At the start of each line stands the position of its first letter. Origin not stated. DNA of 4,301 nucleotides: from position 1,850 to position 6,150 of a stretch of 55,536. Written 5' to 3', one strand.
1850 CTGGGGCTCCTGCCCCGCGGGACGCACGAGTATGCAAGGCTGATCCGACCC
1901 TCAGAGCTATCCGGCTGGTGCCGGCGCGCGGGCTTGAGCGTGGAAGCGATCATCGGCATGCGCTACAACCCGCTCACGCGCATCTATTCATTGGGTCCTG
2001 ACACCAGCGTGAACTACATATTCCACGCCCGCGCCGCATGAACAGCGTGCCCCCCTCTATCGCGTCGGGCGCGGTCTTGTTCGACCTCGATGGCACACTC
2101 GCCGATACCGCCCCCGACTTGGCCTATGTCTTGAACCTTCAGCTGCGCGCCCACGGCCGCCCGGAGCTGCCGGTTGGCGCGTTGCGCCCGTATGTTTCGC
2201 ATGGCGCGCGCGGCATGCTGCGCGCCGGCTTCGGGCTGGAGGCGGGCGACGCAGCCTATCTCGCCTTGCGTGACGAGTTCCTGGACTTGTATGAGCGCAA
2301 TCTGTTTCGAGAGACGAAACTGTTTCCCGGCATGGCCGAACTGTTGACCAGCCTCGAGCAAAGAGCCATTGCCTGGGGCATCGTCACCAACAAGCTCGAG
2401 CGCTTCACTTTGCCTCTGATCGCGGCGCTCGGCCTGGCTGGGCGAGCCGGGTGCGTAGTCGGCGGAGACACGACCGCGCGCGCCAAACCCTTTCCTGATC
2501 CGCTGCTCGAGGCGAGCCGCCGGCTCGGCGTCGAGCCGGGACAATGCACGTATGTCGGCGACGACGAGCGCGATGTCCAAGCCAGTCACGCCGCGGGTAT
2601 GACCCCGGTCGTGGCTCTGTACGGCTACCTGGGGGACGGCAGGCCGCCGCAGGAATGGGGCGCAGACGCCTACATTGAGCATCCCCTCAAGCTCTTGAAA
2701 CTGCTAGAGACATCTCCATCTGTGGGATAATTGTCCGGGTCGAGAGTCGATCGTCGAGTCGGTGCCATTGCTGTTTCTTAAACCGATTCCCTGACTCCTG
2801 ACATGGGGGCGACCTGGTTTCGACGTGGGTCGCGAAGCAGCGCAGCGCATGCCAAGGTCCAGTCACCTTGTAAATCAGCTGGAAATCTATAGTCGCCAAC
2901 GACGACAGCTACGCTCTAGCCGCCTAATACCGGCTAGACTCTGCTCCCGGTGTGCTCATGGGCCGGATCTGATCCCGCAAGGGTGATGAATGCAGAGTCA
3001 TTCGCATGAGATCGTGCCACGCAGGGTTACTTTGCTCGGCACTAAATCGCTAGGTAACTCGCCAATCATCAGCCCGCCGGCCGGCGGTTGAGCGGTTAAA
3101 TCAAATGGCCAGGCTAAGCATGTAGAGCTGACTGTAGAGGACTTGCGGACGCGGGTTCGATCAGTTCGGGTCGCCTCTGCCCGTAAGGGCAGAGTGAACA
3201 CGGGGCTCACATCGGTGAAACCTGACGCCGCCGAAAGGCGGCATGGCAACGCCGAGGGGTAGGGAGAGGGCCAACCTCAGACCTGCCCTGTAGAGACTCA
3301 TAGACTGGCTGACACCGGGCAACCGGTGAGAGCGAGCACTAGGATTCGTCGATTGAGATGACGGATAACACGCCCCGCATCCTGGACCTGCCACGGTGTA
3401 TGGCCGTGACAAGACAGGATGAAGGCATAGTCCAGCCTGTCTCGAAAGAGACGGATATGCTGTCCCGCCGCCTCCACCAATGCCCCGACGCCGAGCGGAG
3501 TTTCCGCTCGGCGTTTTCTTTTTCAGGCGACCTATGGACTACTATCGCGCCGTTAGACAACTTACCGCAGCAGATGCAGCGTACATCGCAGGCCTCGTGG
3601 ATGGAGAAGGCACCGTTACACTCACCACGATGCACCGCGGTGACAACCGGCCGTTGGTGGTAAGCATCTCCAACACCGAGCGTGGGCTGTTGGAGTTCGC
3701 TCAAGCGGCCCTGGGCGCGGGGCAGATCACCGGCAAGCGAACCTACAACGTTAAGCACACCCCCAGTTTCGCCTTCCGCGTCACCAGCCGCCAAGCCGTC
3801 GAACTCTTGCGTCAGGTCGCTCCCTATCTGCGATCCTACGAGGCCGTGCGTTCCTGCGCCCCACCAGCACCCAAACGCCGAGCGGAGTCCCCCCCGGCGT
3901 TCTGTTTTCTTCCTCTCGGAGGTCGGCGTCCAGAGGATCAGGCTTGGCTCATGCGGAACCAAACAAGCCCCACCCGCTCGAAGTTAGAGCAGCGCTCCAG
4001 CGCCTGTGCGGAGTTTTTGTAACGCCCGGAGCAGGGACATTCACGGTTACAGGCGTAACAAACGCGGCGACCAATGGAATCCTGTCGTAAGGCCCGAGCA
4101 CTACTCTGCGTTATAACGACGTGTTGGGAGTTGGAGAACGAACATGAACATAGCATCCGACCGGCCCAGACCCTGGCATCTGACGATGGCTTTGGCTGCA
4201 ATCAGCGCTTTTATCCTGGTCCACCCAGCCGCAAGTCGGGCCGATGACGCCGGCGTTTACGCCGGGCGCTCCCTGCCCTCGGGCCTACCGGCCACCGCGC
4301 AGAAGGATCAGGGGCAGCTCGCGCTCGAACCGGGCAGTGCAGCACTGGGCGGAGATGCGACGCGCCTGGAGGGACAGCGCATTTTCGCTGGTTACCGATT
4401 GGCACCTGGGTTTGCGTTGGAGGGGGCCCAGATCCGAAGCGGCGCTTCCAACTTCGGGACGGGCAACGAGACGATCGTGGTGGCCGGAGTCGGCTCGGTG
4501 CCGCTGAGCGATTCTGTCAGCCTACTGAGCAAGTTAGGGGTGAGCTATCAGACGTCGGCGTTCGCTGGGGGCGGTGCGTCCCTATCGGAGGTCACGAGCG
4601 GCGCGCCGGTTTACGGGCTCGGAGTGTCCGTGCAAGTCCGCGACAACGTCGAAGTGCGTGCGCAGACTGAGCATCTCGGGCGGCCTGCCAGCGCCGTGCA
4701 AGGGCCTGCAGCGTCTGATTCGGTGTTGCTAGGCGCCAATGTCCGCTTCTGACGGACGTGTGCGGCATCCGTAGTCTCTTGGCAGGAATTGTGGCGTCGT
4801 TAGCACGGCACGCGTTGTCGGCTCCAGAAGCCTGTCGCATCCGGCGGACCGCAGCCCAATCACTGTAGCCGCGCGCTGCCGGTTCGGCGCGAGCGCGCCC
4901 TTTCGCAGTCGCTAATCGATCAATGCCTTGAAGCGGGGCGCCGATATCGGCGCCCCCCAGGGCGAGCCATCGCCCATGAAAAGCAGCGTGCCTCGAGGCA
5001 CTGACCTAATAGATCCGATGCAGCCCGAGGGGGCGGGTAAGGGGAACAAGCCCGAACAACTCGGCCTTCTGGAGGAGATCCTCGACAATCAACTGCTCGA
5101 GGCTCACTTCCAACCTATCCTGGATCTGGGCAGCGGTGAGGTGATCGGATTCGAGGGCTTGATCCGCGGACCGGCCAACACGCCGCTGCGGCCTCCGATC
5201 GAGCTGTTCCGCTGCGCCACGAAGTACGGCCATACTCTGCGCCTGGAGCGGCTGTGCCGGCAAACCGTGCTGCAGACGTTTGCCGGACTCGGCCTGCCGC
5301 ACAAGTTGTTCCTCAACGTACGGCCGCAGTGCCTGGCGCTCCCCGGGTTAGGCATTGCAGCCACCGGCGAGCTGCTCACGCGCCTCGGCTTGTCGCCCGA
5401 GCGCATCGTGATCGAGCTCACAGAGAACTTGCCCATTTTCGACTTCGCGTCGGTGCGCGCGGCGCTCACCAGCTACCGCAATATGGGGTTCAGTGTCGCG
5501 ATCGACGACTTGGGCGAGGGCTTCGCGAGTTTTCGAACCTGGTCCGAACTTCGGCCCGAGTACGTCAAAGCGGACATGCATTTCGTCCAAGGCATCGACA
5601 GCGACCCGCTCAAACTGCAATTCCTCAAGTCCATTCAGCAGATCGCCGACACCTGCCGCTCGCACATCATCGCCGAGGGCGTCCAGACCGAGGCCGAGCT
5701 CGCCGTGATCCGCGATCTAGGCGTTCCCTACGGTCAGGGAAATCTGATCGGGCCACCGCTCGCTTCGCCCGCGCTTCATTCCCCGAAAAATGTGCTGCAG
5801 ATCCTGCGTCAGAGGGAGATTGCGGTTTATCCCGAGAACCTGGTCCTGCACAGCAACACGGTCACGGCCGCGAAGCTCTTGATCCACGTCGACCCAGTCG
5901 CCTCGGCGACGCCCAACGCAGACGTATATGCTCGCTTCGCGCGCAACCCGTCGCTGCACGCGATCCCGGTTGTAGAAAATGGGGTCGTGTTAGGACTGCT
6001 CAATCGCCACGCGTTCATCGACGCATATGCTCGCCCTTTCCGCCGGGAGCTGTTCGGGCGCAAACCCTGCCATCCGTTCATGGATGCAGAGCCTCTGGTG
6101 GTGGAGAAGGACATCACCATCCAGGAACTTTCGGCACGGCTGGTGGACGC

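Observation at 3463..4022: Truncated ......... homing-endonuclease ORF between the functional tmRNA 3' exon/terminator and a decayed duplicate of both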

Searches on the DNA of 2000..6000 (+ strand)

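Call 4: search_rna_families(source=window, start=2000, end=6000, threshold=evalue, max_evalue=1, show_alignments=4)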
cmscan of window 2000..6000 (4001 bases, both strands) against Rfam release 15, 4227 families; matches with E-value up to 1: 3.
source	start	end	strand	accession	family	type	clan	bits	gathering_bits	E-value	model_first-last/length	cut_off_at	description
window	2805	3182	+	RF00023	tmRNA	Gene;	CL00001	160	47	2.1e-64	1-374/374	no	transfer-messenger RNA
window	2723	2927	+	RF04321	tmRNA_permuted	Gene;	-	37.9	47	2.9e-05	1-213/213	no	permuted transfer-messenger RNA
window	3120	3454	+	RF00028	Intron_gpI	Intron;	-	30.5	50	4.2e-05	1-253/253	no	Group I catalytic intron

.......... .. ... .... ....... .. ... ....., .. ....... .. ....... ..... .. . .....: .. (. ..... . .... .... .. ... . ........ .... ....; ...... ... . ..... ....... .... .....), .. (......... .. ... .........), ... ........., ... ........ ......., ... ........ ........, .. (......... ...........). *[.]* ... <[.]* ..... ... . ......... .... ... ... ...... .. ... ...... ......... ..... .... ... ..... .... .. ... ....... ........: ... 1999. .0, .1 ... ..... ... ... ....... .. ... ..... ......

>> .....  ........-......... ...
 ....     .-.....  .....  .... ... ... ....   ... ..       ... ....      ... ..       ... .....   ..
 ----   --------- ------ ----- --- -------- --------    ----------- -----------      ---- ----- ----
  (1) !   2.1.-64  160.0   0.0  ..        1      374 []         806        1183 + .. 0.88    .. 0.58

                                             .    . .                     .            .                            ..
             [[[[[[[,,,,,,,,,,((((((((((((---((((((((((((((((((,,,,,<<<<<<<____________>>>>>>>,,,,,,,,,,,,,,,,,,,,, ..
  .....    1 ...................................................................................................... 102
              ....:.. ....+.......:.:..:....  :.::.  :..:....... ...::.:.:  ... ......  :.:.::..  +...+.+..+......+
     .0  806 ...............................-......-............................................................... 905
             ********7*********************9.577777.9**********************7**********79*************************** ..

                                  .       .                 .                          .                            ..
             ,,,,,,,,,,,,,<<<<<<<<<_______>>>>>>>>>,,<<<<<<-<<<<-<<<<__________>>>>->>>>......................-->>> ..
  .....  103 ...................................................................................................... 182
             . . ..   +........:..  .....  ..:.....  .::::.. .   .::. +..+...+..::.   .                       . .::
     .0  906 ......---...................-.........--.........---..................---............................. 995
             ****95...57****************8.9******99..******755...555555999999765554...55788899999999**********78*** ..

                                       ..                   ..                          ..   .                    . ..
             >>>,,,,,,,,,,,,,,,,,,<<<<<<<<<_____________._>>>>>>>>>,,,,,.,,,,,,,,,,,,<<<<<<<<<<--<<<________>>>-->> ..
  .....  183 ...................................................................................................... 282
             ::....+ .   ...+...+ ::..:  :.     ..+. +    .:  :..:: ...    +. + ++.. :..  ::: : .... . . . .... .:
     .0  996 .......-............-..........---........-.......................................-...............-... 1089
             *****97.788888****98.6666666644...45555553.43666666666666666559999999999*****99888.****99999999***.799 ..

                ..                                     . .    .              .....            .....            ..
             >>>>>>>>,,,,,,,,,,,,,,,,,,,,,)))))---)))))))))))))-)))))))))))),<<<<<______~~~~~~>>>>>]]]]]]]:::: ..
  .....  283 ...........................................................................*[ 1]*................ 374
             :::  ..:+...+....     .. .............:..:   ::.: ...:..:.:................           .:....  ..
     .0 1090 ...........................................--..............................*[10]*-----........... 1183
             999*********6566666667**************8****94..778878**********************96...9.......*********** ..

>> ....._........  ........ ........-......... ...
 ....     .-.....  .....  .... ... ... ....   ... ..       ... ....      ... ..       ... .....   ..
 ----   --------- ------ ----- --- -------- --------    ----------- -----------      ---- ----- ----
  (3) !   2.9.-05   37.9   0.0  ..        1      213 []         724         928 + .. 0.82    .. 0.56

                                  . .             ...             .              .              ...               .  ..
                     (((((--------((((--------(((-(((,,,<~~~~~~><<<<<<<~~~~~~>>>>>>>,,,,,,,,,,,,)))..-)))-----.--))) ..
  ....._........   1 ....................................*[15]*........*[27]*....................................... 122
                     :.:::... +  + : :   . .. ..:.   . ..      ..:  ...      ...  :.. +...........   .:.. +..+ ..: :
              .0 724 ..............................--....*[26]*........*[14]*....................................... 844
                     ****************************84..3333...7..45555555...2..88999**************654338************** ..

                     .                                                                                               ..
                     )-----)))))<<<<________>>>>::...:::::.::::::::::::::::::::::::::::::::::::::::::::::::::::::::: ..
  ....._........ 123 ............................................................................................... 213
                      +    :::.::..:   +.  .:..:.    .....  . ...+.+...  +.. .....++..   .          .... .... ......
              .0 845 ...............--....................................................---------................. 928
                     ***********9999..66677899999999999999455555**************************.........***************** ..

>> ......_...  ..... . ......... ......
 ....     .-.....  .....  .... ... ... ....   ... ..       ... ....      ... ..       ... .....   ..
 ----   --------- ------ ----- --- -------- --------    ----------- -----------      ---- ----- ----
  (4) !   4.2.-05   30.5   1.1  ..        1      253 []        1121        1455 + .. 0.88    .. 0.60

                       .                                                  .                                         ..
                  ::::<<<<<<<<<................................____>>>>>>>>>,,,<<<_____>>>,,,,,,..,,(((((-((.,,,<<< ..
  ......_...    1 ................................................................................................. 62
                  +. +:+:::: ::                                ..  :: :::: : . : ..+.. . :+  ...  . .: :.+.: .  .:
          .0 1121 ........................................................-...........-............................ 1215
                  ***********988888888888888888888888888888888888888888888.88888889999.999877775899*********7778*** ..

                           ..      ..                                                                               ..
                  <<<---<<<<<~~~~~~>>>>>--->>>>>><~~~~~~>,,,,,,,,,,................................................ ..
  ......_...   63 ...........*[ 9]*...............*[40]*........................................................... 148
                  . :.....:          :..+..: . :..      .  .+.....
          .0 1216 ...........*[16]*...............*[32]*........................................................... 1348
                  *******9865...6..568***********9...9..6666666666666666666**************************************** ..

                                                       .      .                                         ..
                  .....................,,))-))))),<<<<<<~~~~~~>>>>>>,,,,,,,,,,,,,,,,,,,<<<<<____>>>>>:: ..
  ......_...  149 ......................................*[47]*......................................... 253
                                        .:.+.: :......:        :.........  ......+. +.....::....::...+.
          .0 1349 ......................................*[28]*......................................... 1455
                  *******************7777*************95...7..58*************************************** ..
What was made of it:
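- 2805..3161 (+): tmRNA (ssrA) exon 1: 5' acceptor strand, tag ORF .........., pseudoknots, and the T-stem 5' half plus the first six T-loop bases (…GCGGG TTCGAT). RF00023 at 160 bits, E 2e-64 (call 4).
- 3162..3462 (+): ORF-less group I intron (301 nt) at T-loop position 7, with U at -1 and a terminal G at 3462. RF00028 at 30.5 bits, E 4e-5, below the gathering score (call 4).
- On tmRNA T-loop group I intron (position 7): RF00028 at 30.5 bits, E 4e-5, below the gathering score of 50 (call 4).
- Checked: The interruption at T-loop position 7 matches RF00028 at 30.5 bits (E 4e-5), below the gathering score of 50 (call 4).
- The intron scores below Rfam's gathering threshold (call 4).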

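Call 22: search_rna_families(sources=[L002, L003, L007, L008, L009, L010], threshold=evalue, max_evalue=0.01)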
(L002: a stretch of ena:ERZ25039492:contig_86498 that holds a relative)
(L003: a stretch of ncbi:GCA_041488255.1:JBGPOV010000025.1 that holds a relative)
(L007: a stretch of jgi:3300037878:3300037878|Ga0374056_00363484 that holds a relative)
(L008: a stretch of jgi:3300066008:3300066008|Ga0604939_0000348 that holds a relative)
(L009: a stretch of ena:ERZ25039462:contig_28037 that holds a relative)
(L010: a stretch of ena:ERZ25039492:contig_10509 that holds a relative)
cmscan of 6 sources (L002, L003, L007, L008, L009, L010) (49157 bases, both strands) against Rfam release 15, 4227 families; matches with E-value up to 0.01: 9.
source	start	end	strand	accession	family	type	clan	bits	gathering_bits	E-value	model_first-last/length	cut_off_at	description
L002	4276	4649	+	RF00023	tmRNA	Gene;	CL00001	162.8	47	1.7e-64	1-374/374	no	transfer-messenger RNA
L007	179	552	+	RF00023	tmRNA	Gene;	CL00001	162.5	47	2.2e-64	1-374/374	no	transfer-messenger RNA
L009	3311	3642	+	RF00023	tmRNA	Gene;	CL00001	160.9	47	1.1e-63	1-374/374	no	transfer-messenger RNA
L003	4230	4604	+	RF00023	tmRNA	Gene;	CL00001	152.9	47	2.5e-60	1-374/374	no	transfer-messenger RNA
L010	3243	3583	+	RF00023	tmRNA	Gene;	CL00001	151.7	47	8.3e-60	1-374/374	no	transfer-messenger RNA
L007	100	301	+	RF04321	tmRNA_permuted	Gene;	-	41.1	47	6.6e-05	1-213/213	no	permuted transfer-messenger RNA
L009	3237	3424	+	RF04321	tmRNA_permuted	Gene;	-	37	47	0.00056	1-213/213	no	permuted transfer-messenger RNA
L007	494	827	+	RF00028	Intron_gpI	Intron;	-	27.4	50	0.0045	1-253/253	no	Group I catalytic intron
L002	4623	4922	+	RF00028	Intron_gpI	Intron;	-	27.1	50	0.0056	1-253/253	no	Group I catalytic intron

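Call 76: search_rna_families(sources=[L022, L031, L036, L046, L053, L077, L084, L008], threshold=gathering)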
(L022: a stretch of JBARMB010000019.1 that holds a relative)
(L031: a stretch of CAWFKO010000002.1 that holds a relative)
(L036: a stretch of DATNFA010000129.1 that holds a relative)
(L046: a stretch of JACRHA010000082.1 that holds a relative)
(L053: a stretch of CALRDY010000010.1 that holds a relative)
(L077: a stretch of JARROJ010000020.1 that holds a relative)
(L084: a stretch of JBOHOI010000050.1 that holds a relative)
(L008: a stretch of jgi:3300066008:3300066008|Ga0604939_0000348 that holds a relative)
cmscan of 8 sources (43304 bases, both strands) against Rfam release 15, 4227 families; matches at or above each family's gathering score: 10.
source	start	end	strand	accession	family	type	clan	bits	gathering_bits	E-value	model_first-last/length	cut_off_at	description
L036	3276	3634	-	RF00023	tmRNA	Gene;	CL00001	163.4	47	8.2e-65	1-374/374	no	transfer-messenger RNA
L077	1715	2168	+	RF00023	tmRNA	Gene;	CL00001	145.6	47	2.6e-57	1-374/374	no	transfer-messenger RNA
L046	1812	2142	+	RF00023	tmRNA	Gene;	CL00001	139.3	47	1.2e-54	1-374/374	no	transfer-messenger RNA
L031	673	843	+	RF02001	group-II-D1D4-3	Intron;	CL00102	137.6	32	1.7e-28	1-170/170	no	Group II catalytic intron D1-D4-3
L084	1793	2121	+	RF00023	tmRNA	Gene;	CL00001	126.2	47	4.1e-49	1-374/374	no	transfer-messenger RNA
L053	2966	3372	-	RF00023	tmRNA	Gene;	CL00001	100.9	47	2e-38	1-374/374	no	transfer-messenger RNA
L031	878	957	+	RF01998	group-II-D1D4-1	Intron;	CL00102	59.5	35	2.5e-08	1-84/84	no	Group II catalytic intron D1-D4-1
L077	1652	1829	+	RF04321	tmRNA_permuted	Gene;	-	50.4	47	4.3e-07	1-213/213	no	permuted transfer-messenger RNA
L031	2404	2475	+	RF00029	Intron_gpII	Intron;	-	48.5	40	1.2e-06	1-77/77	no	Group II catalytic intron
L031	1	237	+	RF00023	tmRNA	Gene;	CL00001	48.4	47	3.1e-16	124-374/374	5'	transfer-messenger RNA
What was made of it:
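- In L036 and L053 the tmRNA lies on the opposite strand to the HEG (call 76).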

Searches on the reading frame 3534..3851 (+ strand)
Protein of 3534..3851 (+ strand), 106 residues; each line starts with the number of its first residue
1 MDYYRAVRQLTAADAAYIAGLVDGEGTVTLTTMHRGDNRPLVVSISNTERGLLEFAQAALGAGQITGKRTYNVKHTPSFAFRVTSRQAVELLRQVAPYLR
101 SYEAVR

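Call 5: search_protein_families(library=pfam, proteins=[window:3534-3851:+], max_evalue=1)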
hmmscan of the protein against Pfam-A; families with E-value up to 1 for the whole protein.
window:3534-3851:+ (106 aa): 4 families
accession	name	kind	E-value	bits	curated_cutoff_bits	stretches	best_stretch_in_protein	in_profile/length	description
PF14528.11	LAGLIDADG_3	-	6.8e-07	29.9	22.5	1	14-79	3-62/82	LAGLIDADG-like domain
PF00961.24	LAGLIDADG_1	-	0.029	15.7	23.1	1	18-103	1-86/102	LAGLIDADG endonuclease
PF05345.18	He_PIG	-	0.12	13.3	24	1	20-85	29-81/96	Putative Ig domain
PF05204.19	Hom_end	-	0.18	12.3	21.1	1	16-45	16-38/110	Homing endonuclease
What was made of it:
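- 3534..3851 (+): Remnant of a free-standing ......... homing-endonuclease gene, codons 1-106 (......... helix, both beta hairpins, helices 2 and 3). Pfam PF14528 (call 5).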
